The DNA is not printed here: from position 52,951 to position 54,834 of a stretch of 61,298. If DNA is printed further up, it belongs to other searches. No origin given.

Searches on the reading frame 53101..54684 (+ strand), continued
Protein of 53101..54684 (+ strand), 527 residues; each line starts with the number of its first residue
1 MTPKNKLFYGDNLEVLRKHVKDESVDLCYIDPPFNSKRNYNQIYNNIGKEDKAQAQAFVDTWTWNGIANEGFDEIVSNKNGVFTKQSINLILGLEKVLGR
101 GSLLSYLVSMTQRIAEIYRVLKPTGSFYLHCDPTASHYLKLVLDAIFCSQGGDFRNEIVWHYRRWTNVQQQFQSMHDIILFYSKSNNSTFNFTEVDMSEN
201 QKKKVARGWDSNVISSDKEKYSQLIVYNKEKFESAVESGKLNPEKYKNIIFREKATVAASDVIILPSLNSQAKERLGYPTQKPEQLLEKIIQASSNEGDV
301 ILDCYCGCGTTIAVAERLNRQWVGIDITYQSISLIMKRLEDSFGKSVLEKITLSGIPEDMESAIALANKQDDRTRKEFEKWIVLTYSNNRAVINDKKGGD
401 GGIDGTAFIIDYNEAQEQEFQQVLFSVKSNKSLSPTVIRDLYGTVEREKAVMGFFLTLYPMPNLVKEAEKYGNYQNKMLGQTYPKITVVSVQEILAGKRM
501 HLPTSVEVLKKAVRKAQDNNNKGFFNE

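Call 15: find_encoding_contigs(protein=P0034, flank=8000, max_places=2)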
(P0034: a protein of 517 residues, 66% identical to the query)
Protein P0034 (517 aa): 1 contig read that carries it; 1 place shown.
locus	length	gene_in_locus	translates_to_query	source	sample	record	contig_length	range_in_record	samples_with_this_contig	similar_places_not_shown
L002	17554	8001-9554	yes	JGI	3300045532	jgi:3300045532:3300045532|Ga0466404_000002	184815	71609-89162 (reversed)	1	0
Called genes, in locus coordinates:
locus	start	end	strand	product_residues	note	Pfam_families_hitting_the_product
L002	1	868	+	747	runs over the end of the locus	PF05226:CHASE2, PF00211:Guanylate_cyc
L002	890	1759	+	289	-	PF00483:NTP_transferase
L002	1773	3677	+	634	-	PF18171:LSDAT_prok, PF18139:LSDAT_euk (weak), PF18181:SLATT_1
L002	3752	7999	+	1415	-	-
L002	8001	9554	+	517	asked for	PF01555:N6_N4_Mtase, PF04471:Mrr_cat, PF22722:NA-iREase1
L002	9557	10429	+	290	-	PF06325:PrmA, PF05175:MTS, PF13489:Methyltransf_23 (weak), PF08241:Methyltransf_11 (weak), PF08242:Methyltransf_12 (weak), PF13649:Methyltransf_25, PF13847:Methyltransf_31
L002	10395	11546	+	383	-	PF06580:His_kinase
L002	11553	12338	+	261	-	PF00072:Response_reg, PF04397:LytTR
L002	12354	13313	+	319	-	PF00389:2-Hacid_dh, PF02826:2-Hacid_dh_C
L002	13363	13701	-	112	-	-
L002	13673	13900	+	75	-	-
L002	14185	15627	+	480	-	PF00350:Dynamin_N, PF01926:MMR_HSR1 (faint)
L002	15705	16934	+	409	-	PF06097:DUF945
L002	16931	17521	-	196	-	PF13649:Methyltransf_25 (weak)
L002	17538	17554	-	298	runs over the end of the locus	PF12784:PDDEXK_2, PF27070:HTH_Rpn_C (faint)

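Call 16: find_encoding_contigs(protein=P0026, flank=8000, max_places=2)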
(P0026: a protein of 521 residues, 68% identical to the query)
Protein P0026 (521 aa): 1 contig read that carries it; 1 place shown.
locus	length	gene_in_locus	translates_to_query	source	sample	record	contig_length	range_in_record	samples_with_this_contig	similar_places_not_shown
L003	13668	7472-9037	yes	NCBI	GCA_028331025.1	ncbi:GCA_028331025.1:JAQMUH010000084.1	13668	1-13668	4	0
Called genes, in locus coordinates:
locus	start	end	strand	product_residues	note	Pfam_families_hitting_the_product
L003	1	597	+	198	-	PF08388:GIIM, PF01844:HNH, PF14279:HNH_5 (weak)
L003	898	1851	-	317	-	PF06089:Asparaginase_II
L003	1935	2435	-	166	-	PF06799:CGLD27-like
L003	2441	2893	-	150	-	PF02410:RsfS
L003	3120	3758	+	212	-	PF11780:DUF3318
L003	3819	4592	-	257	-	PF04055:Radical_SAM (weak)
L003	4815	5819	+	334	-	PF01740:STAS, PF13466:STAS_2, PF02397:Bac_transf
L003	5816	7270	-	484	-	PF26355:HTH_VMAP-M9, PF01637:ATPase_2 (weak), PF13191:AAA_16 (weak), PF13401:AAA_22 (weak)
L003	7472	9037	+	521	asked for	PF01555:N6_N4_Mtase, PF04471:Mrr_cat, PF22722:NA-iREase1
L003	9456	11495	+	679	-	PF22745:Nlig-Ia, PF01653:DNA_ligase_aden, PF03120:OB_DNA_ligase, PF03119:DNA_ligase_ZBD, PF14520:HHH_5, PF12826:HHH_2, PF00533:BRCT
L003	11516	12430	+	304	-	PF00892:EamA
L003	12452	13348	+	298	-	PF16198:TruB_C_2 (faint), PF01509:TruB_N, PF09157:TruB-C_2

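Call 17: find_encoding_contigs(protein=P0066, flank=8000, max_places=2)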
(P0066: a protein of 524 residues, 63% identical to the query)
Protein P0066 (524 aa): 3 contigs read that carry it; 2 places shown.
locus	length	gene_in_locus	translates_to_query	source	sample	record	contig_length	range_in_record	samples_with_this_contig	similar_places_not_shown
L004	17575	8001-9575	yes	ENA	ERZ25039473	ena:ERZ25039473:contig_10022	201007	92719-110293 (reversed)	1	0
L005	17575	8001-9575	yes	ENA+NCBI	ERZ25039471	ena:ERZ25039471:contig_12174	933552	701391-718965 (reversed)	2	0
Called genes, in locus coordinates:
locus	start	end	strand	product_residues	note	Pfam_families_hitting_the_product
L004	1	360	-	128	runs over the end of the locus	PF00380:Ribosomal_S9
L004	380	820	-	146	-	PF00572:Ribosomal_L13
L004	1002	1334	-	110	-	PF03840:SecG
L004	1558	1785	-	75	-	-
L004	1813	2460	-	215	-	PF01712:dNK, PF02223:Thymidylate_kin (weak)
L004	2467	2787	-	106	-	PF01288:HPPK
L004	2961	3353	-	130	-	PF02152:FolB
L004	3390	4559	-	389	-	PF00749:tRNA-synt_1c, PF19269:Anticodon_2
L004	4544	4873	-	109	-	PF00749:tRNA-synt_1c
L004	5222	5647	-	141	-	PF14163:SieB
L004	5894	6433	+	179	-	-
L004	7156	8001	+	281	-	PF03400:DDE_Tnp_IS1 (faint)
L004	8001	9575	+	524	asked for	PF01555:N6_N4_Mtase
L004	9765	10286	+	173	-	-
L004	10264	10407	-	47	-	-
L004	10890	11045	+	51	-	PF00749:tRNA-synt_1c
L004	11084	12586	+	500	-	PF00749:tRNA-synt_1c, PF03950:tRNA-synt_1c_C, PF20974:tRNA-synt_1c_C2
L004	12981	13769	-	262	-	PF08843:AbiEii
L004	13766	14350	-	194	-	PF09407:AbiEi_1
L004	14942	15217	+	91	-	PF04014:MazE_antitoxin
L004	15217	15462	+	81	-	-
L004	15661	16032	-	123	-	PF11074:DUF2779 (weak)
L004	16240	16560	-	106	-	-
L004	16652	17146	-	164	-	-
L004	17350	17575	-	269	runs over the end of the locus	PF13280:WYL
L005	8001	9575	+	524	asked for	PF01555:N6_N4_Mtase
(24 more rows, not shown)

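Call 18: find_encoding_contigs(protein=P0043, flank=8000, max_places=2)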
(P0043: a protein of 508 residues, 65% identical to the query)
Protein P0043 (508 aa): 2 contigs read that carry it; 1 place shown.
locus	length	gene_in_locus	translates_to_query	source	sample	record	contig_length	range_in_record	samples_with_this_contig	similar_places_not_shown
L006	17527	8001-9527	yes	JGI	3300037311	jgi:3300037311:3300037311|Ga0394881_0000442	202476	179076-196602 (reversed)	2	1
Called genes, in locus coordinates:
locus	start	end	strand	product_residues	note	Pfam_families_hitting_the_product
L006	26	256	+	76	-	-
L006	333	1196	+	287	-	PF05153:MIOX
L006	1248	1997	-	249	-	PF04250:DUF429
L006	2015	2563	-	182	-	PF00156:Pribosyltran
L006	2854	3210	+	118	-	PF04020:Phage_holin_4_2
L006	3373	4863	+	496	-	PF00528:BPD_transp_1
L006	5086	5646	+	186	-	PF01195:Pept_tRNA_hydro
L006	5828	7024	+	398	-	PF00155:Aminotran_1_2, PF01041:DegT_DnrJ_EryC1, PF00266:Aminotran_5 (weak), PF01053:Cys_Met_Meta_PP (weak)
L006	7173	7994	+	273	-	PF01555:N6_N4_Mtase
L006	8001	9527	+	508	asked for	PF01555:N6_N4_Mtase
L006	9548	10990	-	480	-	PF02321:OEP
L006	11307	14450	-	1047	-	PF00873:ACR_tran, PF03176:MMPL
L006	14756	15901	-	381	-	PF00364:Biotin_lipoyl (weak), PF25917:BSH_RND, PF25919:BSH_CusB (weak), PF25973:BSH_CzcB, PF25984:BSH_YknX (weak), PF25876:HH_MFP_RND (weak), PF25944:Beta-barrel_RND (weak), PF25967:RND-MFP_C (weak), +1 more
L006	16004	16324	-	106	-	-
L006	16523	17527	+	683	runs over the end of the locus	PF01807:Zn_ribbon_DnaG, PF08275:DNAG_N, PF01751:Toprim, PF13155:Toprim_2, PF13362:Toprim_3, PF13662:Toprim_4, PF10410:DnaB_bind (weak), PF28534:DUF8430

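Call 21: search_protein_families(library=padloc, proteins=[window:53101-54684:+, L002:3752-7999:+], max_evalue=0.01)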
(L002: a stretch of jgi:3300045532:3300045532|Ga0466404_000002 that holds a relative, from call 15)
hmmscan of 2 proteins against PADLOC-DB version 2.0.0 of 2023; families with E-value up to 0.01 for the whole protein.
window:53101-54684:+ (527 aa): 68 families (the best 25 are shown)
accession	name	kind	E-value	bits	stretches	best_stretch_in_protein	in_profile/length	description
PDLC03339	MTase_II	-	1.8e-60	202.8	2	105-342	59-274/399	Type II methyltransferase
PDLC03300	MTase_II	-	2.5e-45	152.8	3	253-343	188-280/302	Type II methyltransferase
PDLC03299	MTase_II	-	7.6e-43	145.1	3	245-345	163-265/296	Type II methyltransferase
PDLC03371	MTase_II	-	1.1e-40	137.8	1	4-341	10-254/260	Type II methyltransferase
PDLC03354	MTase_II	-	1.7e-39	134.1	3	275-344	320-387/425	Type II methyltransferase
PDLC03633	MTase_III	-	2.2e-35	120.5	1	84-339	130-353/616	Type III methyltransferase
PDLC03636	MTase_III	-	5.5e-33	112.6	2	277-340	343-406/575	Type III methyltransferase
PDLC03635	MTase_III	-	1.1e-28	98.4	2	201-326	430-559/708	Type III methyltransferase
PDLC03638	MTase_III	-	7.6e-28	95.3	1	106-342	431-680/816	Type III methyltransferase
PDLC03216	MTase_II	-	4.1e-26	89.8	2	278-342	194-258/364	Type II methyltransferase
PDLC03387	MTase_II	-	5.2e-26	89.4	2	149-347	137-283/289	Type II methyltransferase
PDLC03644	MTase_III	-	2.3e-25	87.4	3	274-340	322-394/542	Type III methyltransferase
PDLC03238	MTase_II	-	5.1e-25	86.4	3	246-351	274-376/428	Type II methyltransferase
PDLC03265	MTase_II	-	2.7e-24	84.2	2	226-343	224-332/333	Type II methyltransferase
PDLC03353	MTase_II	-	4.5e-24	83.4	1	5-340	10-251/260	Type II methyltransferase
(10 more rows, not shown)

L002:3752-7999:+ (1415 aa): 0 families

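Call 27: search_dna_similar(query=window:53101-54684:+, collection=plasmids, mode=protein, max_rows=25, max_evalue=1e-20)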
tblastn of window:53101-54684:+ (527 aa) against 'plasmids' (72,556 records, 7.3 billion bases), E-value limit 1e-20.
Records with a match: 35; places in all: 36; records where one place covers at least 80% of the query: 7.
Best place of each record, by identity: <60% 35.
By first word of the organism name: Enterococcus 4; Mesorhizobium 2; Paenarthrobacter 2; Arthrobacter 2; Novosphingobium 2; Microbacterium 1; Cellulosimicrobium 1; Candidatus 1; Bradyrhizobium 1; Rhizobium 1; and 18 more.
By predicted mobility (MOB-suite, as given by PLSDB): non-mobilizable 16; conjugative 11; mobilizable 8.
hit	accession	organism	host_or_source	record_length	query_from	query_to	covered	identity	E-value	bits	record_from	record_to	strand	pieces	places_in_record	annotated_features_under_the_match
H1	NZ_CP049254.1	Microbacterium amylolyticum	cell culture,soil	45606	4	525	99%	38.9%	8e-104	349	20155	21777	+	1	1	DNA methyltransferase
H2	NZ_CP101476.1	Cellulosimicrobium cellulans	water,poultry farm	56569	4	514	83%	44.4%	3e-49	367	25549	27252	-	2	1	DNA methyltransferase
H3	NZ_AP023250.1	Mesorhizobium sp. 131-2-5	Lotus japonicus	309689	4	516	97%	34.1%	2e-87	301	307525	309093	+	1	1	site-specific DNA-methyltransferase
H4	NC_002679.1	Mesorhizobium japonicum MAFF 303099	-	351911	4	516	97%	34.1%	2e-87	301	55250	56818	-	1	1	site-specific DNA-methyltransferase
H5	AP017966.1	Candidatus Megaera polyxenophila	-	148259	5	508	96%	33.9%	2e-75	266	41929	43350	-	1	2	adenine specific DNA methylase Mod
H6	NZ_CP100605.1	Bradyrhizobium sp. Ash2021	-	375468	5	497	94%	34.3%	4e-83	289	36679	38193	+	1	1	DNA methyltransferase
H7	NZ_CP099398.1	Rhizobium sp. Pop5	Phaseolus vulgaris,Cell culture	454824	5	512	96%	32.9%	5e-78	274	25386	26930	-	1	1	DNA methyltransferase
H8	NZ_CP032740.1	Enterococcus casseliflavus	Homo sapiens,bile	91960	5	339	64%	36.1%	4e-45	177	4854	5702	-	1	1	site-specific DNA-methyltransferase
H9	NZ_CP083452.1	Comamonas odontotermitis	cell culture,cucumber rhizosphere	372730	5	371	70%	31.3%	2e-32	139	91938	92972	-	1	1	site-specific DNA-methyltransferase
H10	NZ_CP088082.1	Ideonella dechloratans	Cell culture,Activated sludge, ...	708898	3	386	73%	28.3%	2e-34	145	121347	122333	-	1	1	site-specific DNA-methyltransferase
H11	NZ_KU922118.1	Ancylobacter novellus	-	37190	4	341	64%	31.9%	2e-29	130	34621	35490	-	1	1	DNA methyltransferase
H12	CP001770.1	Spirosoma linguale DSM 74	-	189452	5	339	64%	32.1%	9e-36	150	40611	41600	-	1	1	DNA methylase N-4/N-6 domain protein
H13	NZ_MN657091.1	Psychrobacter sp.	-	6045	5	339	64%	31.9%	8e-41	164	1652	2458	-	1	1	DNA methyltransferase | ApaLI family restriction endonuclease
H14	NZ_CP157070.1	Nitrosomonas europaea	cell culture,river sludge effuent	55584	4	339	64%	31.1%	9e-36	150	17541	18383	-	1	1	site-specific DNA-methyltransferase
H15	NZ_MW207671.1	Enterococcus faecium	-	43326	5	339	64%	30.7%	5e-36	150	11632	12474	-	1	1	site-specific DNA-methyltransferase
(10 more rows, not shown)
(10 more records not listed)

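Call 28: search_dna_similar(query=window:53101-54684:+, collection=phages, mode=protein, max_rows=15, max_evalue=1e-10)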
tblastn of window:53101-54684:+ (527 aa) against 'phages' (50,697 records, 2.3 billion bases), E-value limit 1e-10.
Records with a match: 62; places in all: 62; records where one place covers at least 80% of the query: 28.
Best place of each record, by identity: <60% 62.
By first word of the organism name: Streptomyces 22; Flavobacterium 16; Mycobacterium 5; Polaribacter 4; Tenacibaculum 3; Cellulophaga 3; Geobacillus 2; uncultured 2; Marinitoga 1; Acutalibacteraceae 1; and 3 more.
By host as written in the record: Streptomyces lividans JI 1326 15; - 10; Flavobacterium sp. LMO6 9; Flavobacterium sp. LMO9 7; Streptomyces griseus ATCC 10137 5; Mycobacterium smegmatis mc2 155 4; Tenacibaculum maritimum 3; Cellulophaga baltica #12 3; and 6 more.
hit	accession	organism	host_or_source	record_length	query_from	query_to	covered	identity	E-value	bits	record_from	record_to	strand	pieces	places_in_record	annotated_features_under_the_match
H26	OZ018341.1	Marinitoga phage MPV1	-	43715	4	517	98%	41.1%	3e-108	360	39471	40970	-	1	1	DNA methyltransferase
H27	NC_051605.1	Mycobacterium phage Amgine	Mycobacterium smegmatis mc2 155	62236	4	502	95%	39.0%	2e-105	352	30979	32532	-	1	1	37: methyltransferase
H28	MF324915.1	Mycobacterium phage Amgine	Mycobacterium smegmatis mc2 155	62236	4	502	95%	39.0%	2e-105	352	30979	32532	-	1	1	37: DNA methylase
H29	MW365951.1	Streptomyces phage Hippo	Streptomyces lividans JI 1326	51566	5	525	99%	37.2%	8e-104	347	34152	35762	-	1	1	48: methyltransferase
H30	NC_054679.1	Streptomyces phage Werner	Streptomyces lividans JI 1326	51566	5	525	99%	37.2%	8e-104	347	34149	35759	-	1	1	48: DNA methyltransferase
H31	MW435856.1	Streptomyces phage Werner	Streptomyces lividans JI 1326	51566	5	525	99%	37.2%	8e-104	347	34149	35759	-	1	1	48: methyltransferase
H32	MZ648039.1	Streptomyces phage RedBear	Streptomyces lividans JI 1326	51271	5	525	99%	36.5%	8e-102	342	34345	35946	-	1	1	49: methyltransferase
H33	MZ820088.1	Streptomyces phage Katalie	Streptomyces lividans JI 1326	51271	5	525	99%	36.5%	8e-102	342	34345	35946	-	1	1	48: methyltransferase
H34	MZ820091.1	Streptomyces phage South40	Streptomyces lividans JI 1326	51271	5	525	99%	36.5%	8e-102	342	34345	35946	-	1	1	48: methyltransferase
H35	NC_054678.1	Streptomyces phage Yasdnil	Streptomyces griseus ATCC 10137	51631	5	525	99%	36.3%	3e-99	334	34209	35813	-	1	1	48: DNA methyltransferase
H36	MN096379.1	Streptomyces phage Yasdnil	Streptomyces griseus ATCC 10137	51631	5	525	99%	36.3%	3e-99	334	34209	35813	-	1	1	48: DNA methylase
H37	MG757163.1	Streptomyces phage OzzyJ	Streptomyces lividans JI1326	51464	4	515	97%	36.7%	2e-101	341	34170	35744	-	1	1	DNA methylase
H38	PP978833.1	Streptomyces phage Emaanora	Streptomyces lividans JI 1326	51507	5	525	99%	36.1%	4e-99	334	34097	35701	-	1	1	51: DNA methyltransferase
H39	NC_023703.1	Mycobacterium phage Dori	Mycobacterium smegmatis mc2 155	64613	5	505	95%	37.4%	1e-102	344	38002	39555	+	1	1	42: DNA methyltransferase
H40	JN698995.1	Mycobacterium phage Dori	Mycobacterium smegmatis mc2 155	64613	5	505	95%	37.4%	1e-102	344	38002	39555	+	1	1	42: DNA methylase N-4/N-6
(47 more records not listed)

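Call 29: get_annotated_region(hit=H29, flank=4000)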
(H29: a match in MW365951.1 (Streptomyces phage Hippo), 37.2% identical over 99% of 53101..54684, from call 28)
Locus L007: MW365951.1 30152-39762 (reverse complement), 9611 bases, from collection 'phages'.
description: Streptomyces phage Hippo, complete genome.
organism: Streptomyces phage Hippo (NCBI taxid 2801889)
taxonomy: Viruses; Duplodnaviria; Heunggongvirae; Uroviricota; Caudoviricetes; Arquatrovirinae; Likavirus
host: Streptomyces lividans JI 1326; source: soil; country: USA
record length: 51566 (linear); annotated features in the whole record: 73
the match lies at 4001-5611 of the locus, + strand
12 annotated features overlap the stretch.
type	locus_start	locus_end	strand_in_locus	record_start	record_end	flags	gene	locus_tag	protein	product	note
CDS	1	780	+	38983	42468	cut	54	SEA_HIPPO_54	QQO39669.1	DnaE-like DNA polymerase III alpha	DnaE-like DNA polymerase III (alpha)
CDS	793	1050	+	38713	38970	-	53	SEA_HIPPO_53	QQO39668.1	hypothetical protein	-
CDS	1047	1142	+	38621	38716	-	52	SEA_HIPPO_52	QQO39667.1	membrane protein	-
CDS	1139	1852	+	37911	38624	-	51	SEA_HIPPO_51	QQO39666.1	ThyX-like thymidylate synthase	-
CDS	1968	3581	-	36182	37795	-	50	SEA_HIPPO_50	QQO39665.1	serine integrase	-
CDS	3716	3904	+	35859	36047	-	49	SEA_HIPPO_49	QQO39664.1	hypothetical protein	-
CDS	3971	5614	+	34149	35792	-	48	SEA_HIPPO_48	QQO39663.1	methyltransferase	-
CDS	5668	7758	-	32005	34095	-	47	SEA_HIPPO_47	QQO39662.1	ribonucleotide reductase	-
CDS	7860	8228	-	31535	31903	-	46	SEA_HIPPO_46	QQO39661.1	hypothetical protein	-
CDS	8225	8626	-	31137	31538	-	45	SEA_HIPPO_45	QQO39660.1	DNA binding protein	helix-turn-helix DNA binding domain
CDS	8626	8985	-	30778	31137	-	44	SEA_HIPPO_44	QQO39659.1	hypothetical protein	-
CDS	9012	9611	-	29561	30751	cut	43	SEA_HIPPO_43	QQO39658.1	phosphoesterase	-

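Call 30: get_annotated_region(hit=H27, flank=4000)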
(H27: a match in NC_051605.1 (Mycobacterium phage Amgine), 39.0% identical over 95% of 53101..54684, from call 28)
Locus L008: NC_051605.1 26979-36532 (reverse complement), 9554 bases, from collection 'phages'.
description: Mycobacterium phage Amgine, complete genome.
organism: Mycobacterium phage Amgine (NCBI taxid 2015817)
taxonomy: Viruses; Duplodnaviria; Heunggongvirae; Uroviricota; Caudoviricetes; Weiservirinae; Amginevirus; Amginevirus amgine
host: Mycobacterium smegmatis mc2 155; source: soil; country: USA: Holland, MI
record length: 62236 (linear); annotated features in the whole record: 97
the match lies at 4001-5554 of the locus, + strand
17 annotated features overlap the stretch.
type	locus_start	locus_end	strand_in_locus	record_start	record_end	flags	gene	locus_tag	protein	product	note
CDS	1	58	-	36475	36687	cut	45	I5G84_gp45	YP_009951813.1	HTH DNA binding protein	excise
CDS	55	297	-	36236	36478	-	44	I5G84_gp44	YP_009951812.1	transcriptional repressor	CRO (control of repressor's operator); Cro (control of repressor's operator)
CDS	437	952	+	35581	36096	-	43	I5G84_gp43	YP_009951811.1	transcriptional repressor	immunity repressor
CDS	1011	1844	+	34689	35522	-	42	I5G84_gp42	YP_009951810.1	membrane protein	-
CDS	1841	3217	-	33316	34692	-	41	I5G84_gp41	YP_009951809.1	DNA binding protein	integrase, (Y-int)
CDS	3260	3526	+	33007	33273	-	40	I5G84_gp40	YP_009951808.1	hypothetical protein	-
CDS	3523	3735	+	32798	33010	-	39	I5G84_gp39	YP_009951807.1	hypothetical protein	-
CDS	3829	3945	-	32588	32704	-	38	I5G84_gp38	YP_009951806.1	hypothetical protein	-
CDS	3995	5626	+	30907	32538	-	37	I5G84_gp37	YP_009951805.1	methyltransferase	DNA methylase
CDS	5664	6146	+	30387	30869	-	36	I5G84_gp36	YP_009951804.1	hypothetical protein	-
CDS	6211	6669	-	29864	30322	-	35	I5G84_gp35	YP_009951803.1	HTH DNA binding protein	helix-turn-helix DNA binding protein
CDS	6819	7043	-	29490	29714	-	34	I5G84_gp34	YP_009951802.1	hypothetical protein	-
CDS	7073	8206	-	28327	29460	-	33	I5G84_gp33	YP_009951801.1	MRE11 double-strand break endo/exonuclease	nuclease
CDS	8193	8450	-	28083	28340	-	32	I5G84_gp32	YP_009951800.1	hypothetical protein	-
CDS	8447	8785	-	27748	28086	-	31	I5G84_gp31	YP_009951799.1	hypothetical protein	-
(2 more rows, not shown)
